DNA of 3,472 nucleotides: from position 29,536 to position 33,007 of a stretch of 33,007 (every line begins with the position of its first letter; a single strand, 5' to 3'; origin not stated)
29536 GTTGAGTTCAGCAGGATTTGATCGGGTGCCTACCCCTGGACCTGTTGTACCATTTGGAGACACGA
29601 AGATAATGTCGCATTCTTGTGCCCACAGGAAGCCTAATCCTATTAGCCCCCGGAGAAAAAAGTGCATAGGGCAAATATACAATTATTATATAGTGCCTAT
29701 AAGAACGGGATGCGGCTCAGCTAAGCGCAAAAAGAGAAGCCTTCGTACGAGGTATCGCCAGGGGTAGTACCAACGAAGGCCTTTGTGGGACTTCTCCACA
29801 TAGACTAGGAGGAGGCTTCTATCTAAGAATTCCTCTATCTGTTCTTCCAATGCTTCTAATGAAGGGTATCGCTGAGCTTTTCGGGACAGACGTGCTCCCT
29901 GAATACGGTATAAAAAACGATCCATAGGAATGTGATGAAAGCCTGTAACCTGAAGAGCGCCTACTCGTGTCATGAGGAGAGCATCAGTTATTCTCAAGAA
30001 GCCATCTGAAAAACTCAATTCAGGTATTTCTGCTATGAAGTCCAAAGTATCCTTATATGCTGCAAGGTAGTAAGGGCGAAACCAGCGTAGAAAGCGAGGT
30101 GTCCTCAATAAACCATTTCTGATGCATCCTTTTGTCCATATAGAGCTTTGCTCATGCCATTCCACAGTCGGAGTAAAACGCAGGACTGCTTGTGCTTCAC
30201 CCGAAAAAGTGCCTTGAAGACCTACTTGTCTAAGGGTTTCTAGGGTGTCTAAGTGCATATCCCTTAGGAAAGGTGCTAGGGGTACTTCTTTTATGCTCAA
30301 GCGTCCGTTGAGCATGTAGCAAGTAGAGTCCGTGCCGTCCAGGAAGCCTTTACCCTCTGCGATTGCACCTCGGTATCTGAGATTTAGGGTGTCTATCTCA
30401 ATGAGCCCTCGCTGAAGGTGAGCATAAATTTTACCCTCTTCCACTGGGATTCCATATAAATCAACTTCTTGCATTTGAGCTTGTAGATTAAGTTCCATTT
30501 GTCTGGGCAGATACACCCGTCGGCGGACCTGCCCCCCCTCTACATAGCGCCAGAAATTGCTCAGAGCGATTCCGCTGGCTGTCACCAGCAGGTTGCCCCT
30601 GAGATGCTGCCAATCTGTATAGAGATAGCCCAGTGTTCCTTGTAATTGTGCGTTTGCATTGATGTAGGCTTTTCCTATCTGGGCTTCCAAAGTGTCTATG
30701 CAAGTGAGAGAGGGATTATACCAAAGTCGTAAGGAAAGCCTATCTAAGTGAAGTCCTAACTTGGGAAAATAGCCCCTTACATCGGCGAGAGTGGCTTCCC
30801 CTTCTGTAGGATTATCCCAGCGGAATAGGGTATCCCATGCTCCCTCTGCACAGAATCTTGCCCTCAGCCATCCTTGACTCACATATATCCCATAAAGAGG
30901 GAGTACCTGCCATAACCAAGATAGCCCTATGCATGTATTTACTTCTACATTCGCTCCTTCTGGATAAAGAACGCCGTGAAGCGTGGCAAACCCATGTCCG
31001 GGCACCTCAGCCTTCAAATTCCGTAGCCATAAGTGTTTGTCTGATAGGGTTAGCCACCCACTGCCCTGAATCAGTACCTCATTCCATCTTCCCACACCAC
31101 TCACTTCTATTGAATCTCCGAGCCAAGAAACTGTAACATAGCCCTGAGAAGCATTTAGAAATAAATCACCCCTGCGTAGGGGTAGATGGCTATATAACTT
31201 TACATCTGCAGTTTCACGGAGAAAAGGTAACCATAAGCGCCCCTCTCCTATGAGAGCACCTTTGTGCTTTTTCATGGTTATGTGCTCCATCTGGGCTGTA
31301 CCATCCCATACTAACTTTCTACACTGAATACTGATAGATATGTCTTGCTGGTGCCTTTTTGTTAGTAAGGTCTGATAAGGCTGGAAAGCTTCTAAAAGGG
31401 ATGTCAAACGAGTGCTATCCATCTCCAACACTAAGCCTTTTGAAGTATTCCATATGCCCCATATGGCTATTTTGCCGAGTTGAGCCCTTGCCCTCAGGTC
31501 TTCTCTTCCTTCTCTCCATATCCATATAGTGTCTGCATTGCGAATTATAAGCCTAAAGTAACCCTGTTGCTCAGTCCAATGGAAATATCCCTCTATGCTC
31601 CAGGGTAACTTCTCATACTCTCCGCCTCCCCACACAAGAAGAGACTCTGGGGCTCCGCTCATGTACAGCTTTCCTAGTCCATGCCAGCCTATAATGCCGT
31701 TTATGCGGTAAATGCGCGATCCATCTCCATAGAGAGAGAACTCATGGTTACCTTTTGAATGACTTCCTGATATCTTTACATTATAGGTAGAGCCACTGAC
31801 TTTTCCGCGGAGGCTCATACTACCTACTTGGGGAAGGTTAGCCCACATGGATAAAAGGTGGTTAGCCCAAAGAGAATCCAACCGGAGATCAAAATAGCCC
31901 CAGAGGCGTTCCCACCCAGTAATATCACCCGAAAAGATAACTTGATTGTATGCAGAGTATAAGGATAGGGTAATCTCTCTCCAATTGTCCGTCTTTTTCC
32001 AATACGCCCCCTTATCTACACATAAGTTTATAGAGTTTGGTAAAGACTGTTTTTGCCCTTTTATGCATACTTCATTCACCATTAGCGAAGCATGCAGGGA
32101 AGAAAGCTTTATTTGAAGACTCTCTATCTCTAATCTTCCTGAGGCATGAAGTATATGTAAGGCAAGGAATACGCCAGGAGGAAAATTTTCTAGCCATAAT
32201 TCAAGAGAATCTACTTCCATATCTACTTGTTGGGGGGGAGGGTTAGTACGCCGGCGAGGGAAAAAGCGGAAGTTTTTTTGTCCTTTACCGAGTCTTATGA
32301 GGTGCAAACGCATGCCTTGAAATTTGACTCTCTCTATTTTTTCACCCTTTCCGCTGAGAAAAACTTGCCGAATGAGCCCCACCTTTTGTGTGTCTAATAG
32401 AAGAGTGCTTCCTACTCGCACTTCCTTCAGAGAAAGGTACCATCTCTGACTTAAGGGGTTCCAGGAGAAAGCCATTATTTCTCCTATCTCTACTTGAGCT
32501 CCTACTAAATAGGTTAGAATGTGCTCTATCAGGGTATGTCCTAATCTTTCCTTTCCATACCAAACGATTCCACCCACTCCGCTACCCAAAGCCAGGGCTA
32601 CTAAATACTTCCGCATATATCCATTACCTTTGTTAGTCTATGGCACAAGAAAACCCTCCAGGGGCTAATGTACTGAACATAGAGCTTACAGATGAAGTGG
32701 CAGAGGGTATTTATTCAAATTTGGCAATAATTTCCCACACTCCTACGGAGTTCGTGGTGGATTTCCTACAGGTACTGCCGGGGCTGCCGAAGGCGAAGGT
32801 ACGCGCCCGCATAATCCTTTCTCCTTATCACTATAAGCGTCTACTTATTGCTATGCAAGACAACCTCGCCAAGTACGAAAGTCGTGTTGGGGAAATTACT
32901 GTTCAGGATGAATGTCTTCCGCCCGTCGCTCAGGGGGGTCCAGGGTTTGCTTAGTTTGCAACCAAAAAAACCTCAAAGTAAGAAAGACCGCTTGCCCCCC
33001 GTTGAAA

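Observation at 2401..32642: TAnnTTTG -7 boxes sit 4-8 nt from start codons at almost every transcription-unit head, suggesting leaderless mRNAs as the default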

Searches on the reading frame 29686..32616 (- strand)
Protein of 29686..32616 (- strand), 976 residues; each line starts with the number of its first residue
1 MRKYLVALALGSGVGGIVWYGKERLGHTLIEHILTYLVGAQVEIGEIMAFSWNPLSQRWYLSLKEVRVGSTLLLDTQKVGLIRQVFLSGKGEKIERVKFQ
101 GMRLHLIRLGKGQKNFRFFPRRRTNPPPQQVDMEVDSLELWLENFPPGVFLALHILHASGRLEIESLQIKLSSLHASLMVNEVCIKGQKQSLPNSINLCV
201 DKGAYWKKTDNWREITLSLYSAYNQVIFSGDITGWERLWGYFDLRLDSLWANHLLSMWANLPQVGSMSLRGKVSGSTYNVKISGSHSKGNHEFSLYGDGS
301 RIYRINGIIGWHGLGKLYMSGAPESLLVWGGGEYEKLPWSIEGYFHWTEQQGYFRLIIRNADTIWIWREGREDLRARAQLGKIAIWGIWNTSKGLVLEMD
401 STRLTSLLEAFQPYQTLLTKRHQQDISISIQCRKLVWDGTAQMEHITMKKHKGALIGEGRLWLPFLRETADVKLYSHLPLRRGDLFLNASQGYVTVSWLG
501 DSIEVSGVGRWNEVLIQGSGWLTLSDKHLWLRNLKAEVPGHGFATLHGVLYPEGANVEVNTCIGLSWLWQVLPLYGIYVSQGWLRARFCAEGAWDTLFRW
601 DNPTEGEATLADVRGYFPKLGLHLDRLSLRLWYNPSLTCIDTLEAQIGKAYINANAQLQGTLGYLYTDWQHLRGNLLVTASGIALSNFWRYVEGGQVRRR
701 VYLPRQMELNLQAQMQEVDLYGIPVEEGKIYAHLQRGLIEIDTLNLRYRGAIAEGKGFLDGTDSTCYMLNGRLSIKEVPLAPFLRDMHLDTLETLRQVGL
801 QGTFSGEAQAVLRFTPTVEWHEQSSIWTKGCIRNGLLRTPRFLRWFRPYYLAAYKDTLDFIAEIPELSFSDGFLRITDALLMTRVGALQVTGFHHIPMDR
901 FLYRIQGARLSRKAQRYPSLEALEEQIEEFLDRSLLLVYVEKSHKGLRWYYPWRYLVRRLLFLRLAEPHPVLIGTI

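Call 25: find_encoding_contigs(protein=window:29686-32616:-, flank=10000, max_places=4)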
Protein window:29686-32616:- (976 aa): no gene with exactly this product is on record in the collection.

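Call 30: search_protein_families(library=pfam, proteins=[window:29686-32616:-], max_evalue=0.001)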
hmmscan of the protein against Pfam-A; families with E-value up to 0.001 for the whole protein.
window:29686-32616:- (976 aa): 1 family
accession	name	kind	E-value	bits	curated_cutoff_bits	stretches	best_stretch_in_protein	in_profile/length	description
PF05170.20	AsmA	-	3.1e-05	23.4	29.8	0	705-787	437-518/607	AsmA family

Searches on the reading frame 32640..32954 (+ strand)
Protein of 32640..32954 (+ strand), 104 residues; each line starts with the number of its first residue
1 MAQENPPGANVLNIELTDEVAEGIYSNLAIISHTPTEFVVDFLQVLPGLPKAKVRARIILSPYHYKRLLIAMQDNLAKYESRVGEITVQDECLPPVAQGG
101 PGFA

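Call 24: find_encoding_contigs(protein=window:32640-32954:+, flank=10000, max_places=6)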
Protein window:32640-32954:+ (104 aa): no gene with exactly this product is on record in the collection.

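Call 29: search_protein_families(library=pfam, proteins=[window:32640-32954:+], max_evalue=0.001)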
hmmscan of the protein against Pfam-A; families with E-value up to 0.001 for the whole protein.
window:32640-32954:+ (104 aa): 1 family
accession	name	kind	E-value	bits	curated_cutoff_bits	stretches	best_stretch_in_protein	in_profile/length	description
PF11950.13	DUF3467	-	7.8e-28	96.8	25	1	10-86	13-90/92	Protein of unknown function (DUF3467)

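Call 31: search_protein_families(library=ncbifam, proteins=[window:32640-32954:+], max_evalue=0.00001)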
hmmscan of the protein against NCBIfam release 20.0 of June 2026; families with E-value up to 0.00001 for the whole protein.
window:32640-32954:+ (104 aa): 0 families
